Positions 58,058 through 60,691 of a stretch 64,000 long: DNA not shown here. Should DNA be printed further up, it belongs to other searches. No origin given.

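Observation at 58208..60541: Secreted fusion of an Asp-box beta-propeller and a lipase-like alpha/beta hydrolase joined by a (TP)n linker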

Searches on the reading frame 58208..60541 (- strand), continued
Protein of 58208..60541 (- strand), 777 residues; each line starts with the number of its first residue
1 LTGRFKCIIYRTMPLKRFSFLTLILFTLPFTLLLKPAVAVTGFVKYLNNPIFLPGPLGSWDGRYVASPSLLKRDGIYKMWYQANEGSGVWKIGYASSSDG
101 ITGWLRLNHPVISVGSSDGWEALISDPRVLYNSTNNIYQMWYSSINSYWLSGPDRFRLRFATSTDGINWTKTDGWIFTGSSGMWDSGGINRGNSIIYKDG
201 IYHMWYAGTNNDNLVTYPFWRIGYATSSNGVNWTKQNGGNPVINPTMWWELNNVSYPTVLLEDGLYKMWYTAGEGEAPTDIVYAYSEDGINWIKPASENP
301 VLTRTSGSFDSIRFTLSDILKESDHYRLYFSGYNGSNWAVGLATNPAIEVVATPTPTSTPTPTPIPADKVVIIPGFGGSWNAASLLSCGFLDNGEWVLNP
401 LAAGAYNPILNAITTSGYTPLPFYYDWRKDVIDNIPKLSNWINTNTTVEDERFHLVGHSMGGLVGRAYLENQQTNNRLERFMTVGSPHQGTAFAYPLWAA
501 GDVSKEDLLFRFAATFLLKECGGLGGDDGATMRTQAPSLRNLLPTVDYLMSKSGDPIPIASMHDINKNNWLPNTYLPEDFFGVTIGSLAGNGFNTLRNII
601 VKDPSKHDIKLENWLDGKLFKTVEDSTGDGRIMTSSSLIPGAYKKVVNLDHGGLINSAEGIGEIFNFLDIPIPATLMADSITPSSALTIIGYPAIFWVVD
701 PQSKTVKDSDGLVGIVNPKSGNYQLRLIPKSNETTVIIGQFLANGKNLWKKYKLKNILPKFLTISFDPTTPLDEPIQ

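Call 17: find_encoding_contigs(protein=P0061, flank=7000, max_places=1)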
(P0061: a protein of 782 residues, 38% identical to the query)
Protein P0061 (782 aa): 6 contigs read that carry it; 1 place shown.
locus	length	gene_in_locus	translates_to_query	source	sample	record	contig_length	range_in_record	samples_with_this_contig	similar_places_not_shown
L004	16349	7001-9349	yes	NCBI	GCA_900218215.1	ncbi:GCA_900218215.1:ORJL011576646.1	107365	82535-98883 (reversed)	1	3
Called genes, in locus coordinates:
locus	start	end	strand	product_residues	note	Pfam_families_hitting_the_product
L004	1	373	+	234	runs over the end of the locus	PF09136:Glucodextran_B (weak), PF17936:Big_6 (faint), PF19077:Big_13 (faint), PF09136:Glucodextran_B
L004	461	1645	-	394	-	PF04932:Wzy_C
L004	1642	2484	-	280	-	PF00535:Glycos_transf_2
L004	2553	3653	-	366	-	PF20706:GT4-conflict, PF00534:Glycos_transf_1, PF13692:Glyco_trans_1_4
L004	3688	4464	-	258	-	PF13641:Glyco_tranf_2_3 (weak)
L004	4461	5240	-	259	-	PF13489:Methyltransf_23, PF07021:MetW (weak), PF08241:Methyltransf_11, PF08242:Methyltransf_12, PF13649:Methyltransf_25, PF13847:Methyltransf_31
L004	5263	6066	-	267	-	PF00535:Glycos_transf_2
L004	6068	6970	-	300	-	PF13489:Methyltransf_23, PF13847:Methyltransf_31, PF08241:Methyltransf_11, PF08242:Methyltransf_12, PF13649:Methyltransf_25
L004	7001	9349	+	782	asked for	PF22847:Glyco_hydro_43_rel (faint), PF04041:Glyco_hydro_130 (weak), PF00561:Abhydrolase_1 (faint), PF02450:LCAT, PF02089:Palm_thioest, PF07819:PGAP1, PF24096:DUF7379 (weak)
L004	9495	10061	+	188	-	PF10502:Peptidase_S26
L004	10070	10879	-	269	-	PF02195:ParB_N, PF17762:HTH_ParB, PF08535:KorB (faint)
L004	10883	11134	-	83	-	PF01016:Ribosomal_L27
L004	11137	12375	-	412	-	PF01555:N6_N4_Mtase (faint), PF01170:UPF0020 (weak)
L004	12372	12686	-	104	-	PF00829:Ribosomal_L21p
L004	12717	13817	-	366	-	PF01098:FTSW_RODA_SPOVE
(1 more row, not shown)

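Call 18: find_encoding_contigs(protein=P0006, flank=7000, max_places=1)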
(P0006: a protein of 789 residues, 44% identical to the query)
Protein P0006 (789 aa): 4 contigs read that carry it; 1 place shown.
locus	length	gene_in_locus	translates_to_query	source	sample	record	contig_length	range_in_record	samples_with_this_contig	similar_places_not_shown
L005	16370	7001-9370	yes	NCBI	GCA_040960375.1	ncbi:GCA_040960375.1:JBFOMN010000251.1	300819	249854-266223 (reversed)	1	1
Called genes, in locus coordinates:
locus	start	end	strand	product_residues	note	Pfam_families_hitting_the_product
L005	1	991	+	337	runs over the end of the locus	-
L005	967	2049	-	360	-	PF13439:Glyco_transf_4, PF00534:Glycos_transf_1, PF13692:Glyco_trans_1_4, PF13524:Glyco_trans_1_2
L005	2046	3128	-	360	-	PF13439:Glyco_transf_4, PF20706:GT4-conflict, PF00534:Glycos_transf_1, PF13692:Glyco_trans_1_4, PF13524:Glyco_trans_1_2 (weak)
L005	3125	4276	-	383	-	PF13439:Glyco_transf_4, PF00534:Glycos_transf_1, PF13692:Glyco_trans_1_4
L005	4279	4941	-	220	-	PF05219:DREV (faint), PF13489:Methyltransf_23, PF08241:Methyltransf_11, PF08242:Methyltransf_12, PF13649:Methyltransf_25 (faint), PF13847:Methyltransf_31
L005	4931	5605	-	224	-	PF05711:TylF, PF13578:Methyltransf_24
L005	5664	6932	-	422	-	PF01943:Polysacc_synt, PF13440:Polysacc_synt_3, PF01554:MatE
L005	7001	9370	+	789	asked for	PF22847:Glyco_hydro_43_rel (faint), PF04041:Glyco_hydro_130 (faint), PF07819:PGAP1, PF02450:LCAT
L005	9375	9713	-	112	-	-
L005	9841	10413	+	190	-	PF10502:Peptidase_S26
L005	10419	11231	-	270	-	PF02195:ParB_N, PF08535:KorB (faint), PF13384:HTH_23 (faint), PF17762:HTH_ParB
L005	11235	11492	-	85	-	PF01016:Ribosomal_L27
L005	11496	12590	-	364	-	PF01170:UPF0020 (weak), PF13847:Methyltransf_31 (weak)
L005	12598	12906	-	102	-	PF00829:Ribosomal_L21p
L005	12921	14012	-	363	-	PF01098:FTSW_RODA_SPOVE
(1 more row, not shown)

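Call 31: search_protein_families(library=pfam, proteins=[P0086, P0097, P0069, P0104, P0056, P0054, P0120, P0066], max_evalue=0.01)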
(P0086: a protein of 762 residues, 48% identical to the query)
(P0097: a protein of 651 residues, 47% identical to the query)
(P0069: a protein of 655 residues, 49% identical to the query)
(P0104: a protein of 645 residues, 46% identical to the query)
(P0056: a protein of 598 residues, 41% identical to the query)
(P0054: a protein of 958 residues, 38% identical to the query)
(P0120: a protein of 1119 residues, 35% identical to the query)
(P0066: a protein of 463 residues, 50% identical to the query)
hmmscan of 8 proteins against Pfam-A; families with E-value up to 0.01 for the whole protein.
P0086 (762 aa): 13 families
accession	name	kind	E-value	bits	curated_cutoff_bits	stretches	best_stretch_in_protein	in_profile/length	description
PF13570.13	Beta-prop_ACSF4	-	1.7e-49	169.5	133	2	123-342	19-240/329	Beta-alanine-activating enzyme, beta-propeller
PF13360.13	PQQ_2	-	5.8e-46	157.5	27.6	3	132-278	2-150/233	Outer membrane protein assembly factor BamB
PF01011.28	PQQ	-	6.2e-22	78.5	26.7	2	198-230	51-83/595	Glucose/ethanol/alcohol dehydrogenase, beta-propeller domain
PF02089.21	Palm_thioest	-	1.2e-08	35.5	26.8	1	411-478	50-113/254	Palmitoyl protein thioesterase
PF07819.20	PGAP1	-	4.4e-08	33.6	24.3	1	435-481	88-135/233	PGAP1-like alpha/beta domain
PF02450.21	LCAT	-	7.9e-08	32.4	21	1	413-501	92-188/392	Lecithin:cholesterol acyltransferase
PF12697.13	Abhydrolase_6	-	2.2e-06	29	26.3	1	360-514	1-123/217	Alpha/beta hydrolase family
PF00561.26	Abhydrolase_1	-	5.5e-05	23.4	25.8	1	436-475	67-104/245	alpha/beta hydrolase fold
PF25293.1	Beta-prop_EMC1_N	-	7e-05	23.1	34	0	166-319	33-198/219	EMC1 N-terminal beta-propeller domain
PF25292.1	Beta-prop_CGLA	-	0.00014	21.9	26.8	0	255-305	54-104/316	Lambda-carrageenase beta-propeller domain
PF24096.1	DUF7379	-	0.0008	19.8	33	1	421-480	49-117/191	Domain of unknown function (DUF7379)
PF06028.17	DUF915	-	0.0013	18.5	22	1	438-478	103-146/255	Alpha/beta hydrolase of unknown function (DUF915)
PF17005.11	WD40_like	-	0.0067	16.3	40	0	125-224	14-112/301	WD40-like domain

P0097 (651 aa): 9 families
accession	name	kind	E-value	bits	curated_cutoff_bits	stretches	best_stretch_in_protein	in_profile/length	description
PF02089.21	Palm_thioest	-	4.9e-10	40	26.8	1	292-362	44-112/254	Palmitoyl protein thioesterase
PF02450.21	LCAT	-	9.2e-09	35.4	21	1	300-374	92-176/392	Lecithin:cholesterol acyltransferase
PF07819.20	PGAP1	-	4.7e-07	30.2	24.3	1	322-366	90-135/233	PGAP1-like alpha/beta domain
PF00561.26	Abhydrolase_1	-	6.6e-07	29.7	25.8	1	310-375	56-121/245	alpha/beta hydrolase fold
PF12697.13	Abhydrolase_6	-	7.7e-05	23.9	26.3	1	247-372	1-109/217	Alpha/beta hydrolase family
PF05057.20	DUF676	-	0.00011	22.3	20.3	1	319-403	76-168/217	Putative serine esterase (DUF676)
PF06439.18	3keto-disac_hyd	-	0.00012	22.6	26.8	1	30-212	6-186/187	3-keto-disaccharide hydrolase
PF24096.1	DUF7379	-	0.00014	22.3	33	1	322-369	69-121/191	Domain of unknown function (DUF7379)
PF06028.17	DUF915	-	0.00074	19.4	22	1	308-363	84-146/255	Alpha/beta hydrolase of unknown function (DUF915)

P0069 (655 aa): 7 families
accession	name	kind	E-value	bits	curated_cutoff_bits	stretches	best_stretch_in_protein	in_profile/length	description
PF02450.21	LCAT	-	8.1e-09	35.6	21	1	279-375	68-176/392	Lecithin:cholesterol acyltransferase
PF02089.21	Palm_thioest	-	6.2e-08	33.1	26.8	1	244-364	2-113/254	Palmitoyl protein thioesterase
PF07819.20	PGAP1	-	2.1e-06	28.1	24.3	1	312-367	79-135/233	PGAP1-like alpha/beta domain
PF24096.1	DUF7379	-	6.2e-05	23.5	33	1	312-367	57-118/191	Domain of unknown function (DUF7379)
PF05057.20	DUF676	-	0.00035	20.6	20.3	1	315-364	69-128/217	Putative serine esterase (DUF676)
PF00561.26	Abhydrolase_1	-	0.00066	19.9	25.8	1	323-369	68-114/245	alpha/beta hydrolase fold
PF12697.13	Abhydrolase_6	-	0.0019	19.3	26.3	1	244-341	1-83/217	Alpha/beta hydrolase family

P0104 (645 aa): 7 families
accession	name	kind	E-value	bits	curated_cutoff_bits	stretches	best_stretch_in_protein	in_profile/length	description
PF24096.1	DUF7379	-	7.8e-09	36.2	33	1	314-367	63-121/191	Domain of unknown function (DUF7379)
PF02450.21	LCAT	-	3.5e-08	33.5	21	1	276-415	68-206/392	Lecithin:cholesterol acyltransferase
PF02089.21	Palm_thioest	-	2.7e-06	27.7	26.8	1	240-362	2-114/254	Palmitoyl protein thioesterase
PF07819.20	PGAP1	-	1e-05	25.8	24.3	1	314-360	84-131/233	PGAP1-like alpha/beta domain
PF00561.26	Abhydrolase_1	-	6.5e-05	23.1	25.8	1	319-365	67-113/245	alpha/beta hydrolase fold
PF12697.13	Abhydrolase_6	-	0.00045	21.4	26.3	1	240-380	1-108/217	Alpha/beta hydrolase family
PF01674.24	Lipase_2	-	0.0057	16.7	20.3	1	320-349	74-103/219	Lipase (class 2)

P0056 (598 aa): 7 families
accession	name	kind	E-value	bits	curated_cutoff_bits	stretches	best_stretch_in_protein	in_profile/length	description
PF02450.21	LCAT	-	2e-13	50.8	21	1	220-319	67-177/392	Lecithin:cholesterol acyltransferase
PF02089.21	Palm_thioest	-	1.7e-09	38.2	26.8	1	266-359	72-155/254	Palmitoyl protein thioesterase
PF07819.20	PGAP1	-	1.3e-06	28.8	24.3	1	264-310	88-135/233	PGAP1-like alpha/beta domain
PF05057.20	DUF676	-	6.5e-06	26.2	20.3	1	264-313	76-134/217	Putative serine esterase (DUF676)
PF00561.26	Abhydrolase_1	-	9.6e-05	22.6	25.8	1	266-304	68-106/245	alpha/beta hydrolase fold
PF04041.19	Glyco_hydro_130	-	0.00055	19.4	26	1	18-93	68-140/320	beta-1,4-mannooligosaccharide phosphorylase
PF24096.1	DUF7379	-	0.0067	16.8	33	0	250-312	53-120/191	Domain of unknown function (DUF7379)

P0054 (958 aa): 9 families
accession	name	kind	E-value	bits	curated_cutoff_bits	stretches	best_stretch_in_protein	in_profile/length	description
PF04041.19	Glyco_hydro_130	-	8.8e-13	48.3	26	2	248-325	57-130/320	beta-1,4-mannooligosaccharide phosphorylase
PF02089.21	Palm_thioest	-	2e-12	47.8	26.8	1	417-572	49-174/254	Palmitoyl protein thioesterase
PF02450.21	LCAT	-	3.5e-11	43.4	21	1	392-561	67-226/392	Lecithin:cholesterol acyltransferase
PF07819.20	PGAP1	-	1.3e-09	38.6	24.3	1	356-487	6-133/233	PGAP1-like alpha/beta domain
PF00561.26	Abhydrolase_1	-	2e-09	38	25.8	1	355-501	1-124/245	alpha/beta hydrolase fold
PF12146.15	Hydrolase_4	-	2.6e-09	37.2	27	1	424-489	53-117/239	Serine aminopeptidase, S33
PF01764.32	Lipase_3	-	8.4e-06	26.2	22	1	390-485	31-106/140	Lipase (class 3)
PF05057.20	DUF676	-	1.5e-05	25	20.3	1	427-491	56-133/217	Putative serine esterase (DUF676)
PF12697.13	Abhydrolase_6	-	4.8e-05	24.6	26.3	1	412-646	45-204/217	Alpha/beta hydrolase family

P0120 (1119 aa): 5 families
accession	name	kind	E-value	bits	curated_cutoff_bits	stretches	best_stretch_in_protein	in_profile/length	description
PF04041.19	Glyco_hydro_130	-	3.9e-28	98.8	26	4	522-608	55-140/320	beta-1,4-mannooligosaccharide phosphorylase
PF17957.7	Big_7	-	0.00054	21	24.1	0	873-928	7-61/70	Bacterial Ig domain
PF14316.11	DUF4381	-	0.0022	18.8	27.2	1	1056-1087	16-47/145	Domain of unknown function (DUF4381)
PF12273.13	RCR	-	0.0031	18.7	27.8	1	1061-1111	2-53/117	Chitin synthesis regulation, resistance to Congo red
PF04277.18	OAD_gamma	-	0.0077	17.3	27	0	1065-1108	16-59/76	Oxaloacetate decarboxylase, gamma chain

P0066 (463 aa): 1 family
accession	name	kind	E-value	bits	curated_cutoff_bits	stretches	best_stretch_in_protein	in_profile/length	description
PF04041.19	Glyco_hydro_130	-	2.1e-08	33.9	26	0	204-259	68-121/320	beta-1,4-mannooligosaccharide phosphorylase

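Call 34: find_encoding_contigs(protein=P0054, flank=7000, max_places=1)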
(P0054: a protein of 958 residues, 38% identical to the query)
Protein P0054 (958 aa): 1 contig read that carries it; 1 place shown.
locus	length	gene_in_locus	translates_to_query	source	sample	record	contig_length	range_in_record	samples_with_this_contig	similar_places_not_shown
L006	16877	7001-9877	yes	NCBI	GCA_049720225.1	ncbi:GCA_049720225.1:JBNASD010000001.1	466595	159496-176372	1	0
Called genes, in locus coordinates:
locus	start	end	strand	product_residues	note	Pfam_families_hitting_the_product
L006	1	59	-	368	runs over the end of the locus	PF01490:Aa_trans (weak), PF03222:Trp_Tyr_perm, PF13520:AA_permease_2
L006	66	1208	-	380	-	PF22025:ThiI_fer, PF02926:THUMP, PF02568:ThiI, PF06508:QueC (faint)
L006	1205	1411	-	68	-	-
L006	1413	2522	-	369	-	PF09903:DUF2130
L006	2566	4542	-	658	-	PF00535:Glycos_transf_2, PF10111:Glyco_tranf_2_2, PF13506:Glyco_transf_21, PF13641:Glyco_tranf_2_3, PF13439:Glyco_transf_4, PF20706:GT4-conflict, PF00534:Glycos_transf_1, PF13692:Glyco_trans_1_4, +2 more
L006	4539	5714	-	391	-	PF13439:Glyco_transf_4, PF00534:Glycos_transf_1, PF13692:Glyco_trans_1_4, PF13524:Glyco_trans_1_2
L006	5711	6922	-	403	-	PF01943:Polysacc_synt, PF13440:Polysacc_synt_3, PF01554:MatE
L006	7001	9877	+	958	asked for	PF04041:Glyco_hydro_130 (faint), PF00561:Abhydrolase_1, PF02089:Palm_thioest, PF07819:PGAP1, PF01764:Lipase_3 (weak), PF02450:LCAT, PF05057:DUF676 (faint), PF12146:Hydrolase_4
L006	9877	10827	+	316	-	PF00152:tRNA-synt_2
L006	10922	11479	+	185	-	PF08207:EFP_N, PF01132:EFP, PF09285:Elong-fact-P_C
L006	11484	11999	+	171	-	-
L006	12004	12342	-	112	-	-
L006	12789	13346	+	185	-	PF10502:Peptidase_S26, PF00717:Peptidase_S24 (weak)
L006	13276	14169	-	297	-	PF02195:ParB_N, PF08535:KorB (faint), PF17762:HTH_ParB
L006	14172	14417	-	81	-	PF01016:Ribosomal_L27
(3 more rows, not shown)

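Call 35: find_encoding_contigs(protein=P0114, flank=7000, max_places=1)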
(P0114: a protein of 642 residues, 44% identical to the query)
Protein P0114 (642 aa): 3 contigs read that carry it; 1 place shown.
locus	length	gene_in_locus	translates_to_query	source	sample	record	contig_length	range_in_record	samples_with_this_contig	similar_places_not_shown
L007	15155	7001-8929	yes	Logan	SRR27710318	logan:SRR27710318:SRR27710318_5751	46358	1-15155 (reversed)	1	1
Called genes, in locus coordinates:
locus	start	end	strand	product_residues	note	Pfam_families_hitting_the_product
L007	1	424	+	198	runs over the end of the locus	PF23457:LysM2_NFP (faint), PF01476:LysM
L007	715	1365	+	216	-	PF09136:Glucodextran_B (weak), PF12733:Cadherin-like (faint), PF17936:Big_6 (faint), PF19077:Big_13 (faint), PF09136:Glucodextran_B (weak)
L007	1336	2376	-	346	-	PF04932:Wzy_C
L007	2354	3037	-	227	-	PF00535:Glycos_transf_2 (weak)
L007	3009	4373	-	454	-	PF13231:PMT_2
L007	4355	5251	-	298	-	PF00535:Glycos_transf_2, PF13641:Glyco_tranf_2_3 (weak)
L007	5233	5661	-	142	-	-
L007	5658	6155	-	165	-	PF08323:Glyco_transf_5 (faint), PF13477:Glyco_trans_4_2, PF13439:Glyco_transf_4, PF13579:Glyco_trans_4_4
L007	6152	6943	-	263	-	PF05219:DREV (weak), PF13489:Methyltransf_23, PF02353:CMAS (weak), PF13847:Methyltransf_31, PF08241:Methyltransf_11, PF08242:Methyltransf_12, PF13649:Methyltransf_25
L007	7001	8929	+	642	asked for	PF02089:Palm_thioest, PF12697:Abhydrolase_6 (weak), PF02450:LCAT (weak), PF00561:Abhydrolase_1 (weak), PF07819:PGAP1 (weak)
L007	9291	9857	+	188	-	PF10502:Peptidase_S26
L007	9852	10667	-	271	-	PF02195:ParB_N, PF17762:HTH_ParB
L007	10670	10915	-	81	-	PF01016:Ribosomal_L27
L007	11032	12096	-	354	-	PF01555:N6_N4_Mtase, PF01170:UPF0020, PF13847:Methyltransf_31 (weak)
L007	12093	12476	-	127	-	PF00829:Ribosomal_L21p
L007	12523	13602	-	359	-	PF01098:FTSW_RODA_SPOVE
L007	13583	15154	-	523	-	?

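Call 36: find_encoding_contigs(protein=P0082, flank=7000, max_places=1)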
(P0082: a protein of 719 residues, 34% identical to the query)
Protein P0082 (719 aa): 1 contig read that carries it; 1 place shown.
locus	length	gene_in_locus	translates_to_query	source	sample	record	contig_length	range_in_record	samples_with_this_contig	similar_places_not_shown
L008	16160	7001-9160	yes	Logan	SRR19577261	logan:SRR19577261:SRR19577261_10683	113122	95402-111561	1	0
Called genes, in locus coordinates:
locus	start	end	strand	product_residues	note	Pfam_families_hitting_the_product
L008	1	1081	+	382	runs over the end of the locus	-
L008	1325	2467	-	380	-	PF13439:Glyco_transf_4 (weak), PF00534:Glycos_transf_1, PF13692:Glyco_trans_1_4, PF13524:Glyco_trans_1_2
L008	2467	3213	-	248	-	PF13578:Methyltransf_24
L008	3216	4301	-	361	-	PF13439:Glyco_transf_4, PF00534:Glycos_transf_1, PF13692:Glyco_trans_1_4, PF13524:Glyco_trans_1_2 (faint)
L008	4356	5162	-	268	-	PF00535:Glycos_transf_2 (weak)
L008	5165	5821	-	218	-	PF05401:NodS (weak), PF13489:Methyltransf_23, PF01728:FtsJ (weak), PF07021:MetW, PF13847:Methyltransf_31, PF08241:Methyltransf_11, PF08242:Methyltransf_12, PF13649:Methyltransf_25, +1 more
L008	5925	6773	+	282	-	PF04724:Glyco_transf_17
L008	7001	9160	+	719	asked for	PF04041:Glyco_hydro_130 (faint), PF15892:BNR_4 (weak), PF22847:Glyco_hydro_43_rel, PF02089:Palm_thioest, PF02450:LCAT, PF07819:PGAP1 (weak)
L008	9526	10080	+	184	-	PF10502:Peptidase_S26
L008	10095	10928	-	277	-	PF02195:ParB_N, PF17762:HTH_ParB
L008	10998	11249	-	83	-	PF01016:Ribosomal_L27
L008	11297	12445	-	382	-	PF01170:UPF0020 (faint)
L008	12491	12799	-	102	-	PF00829:Ribosomal_L21p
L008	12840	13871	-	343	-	PF01098:FTSW_RODA_SPOVE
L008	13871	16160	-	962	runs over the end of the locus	PF00133:tRNA-synt_1, PF09334:tRNA-synt_1g (weak), PF08264:Anticodon_1, PF19302:DUF5915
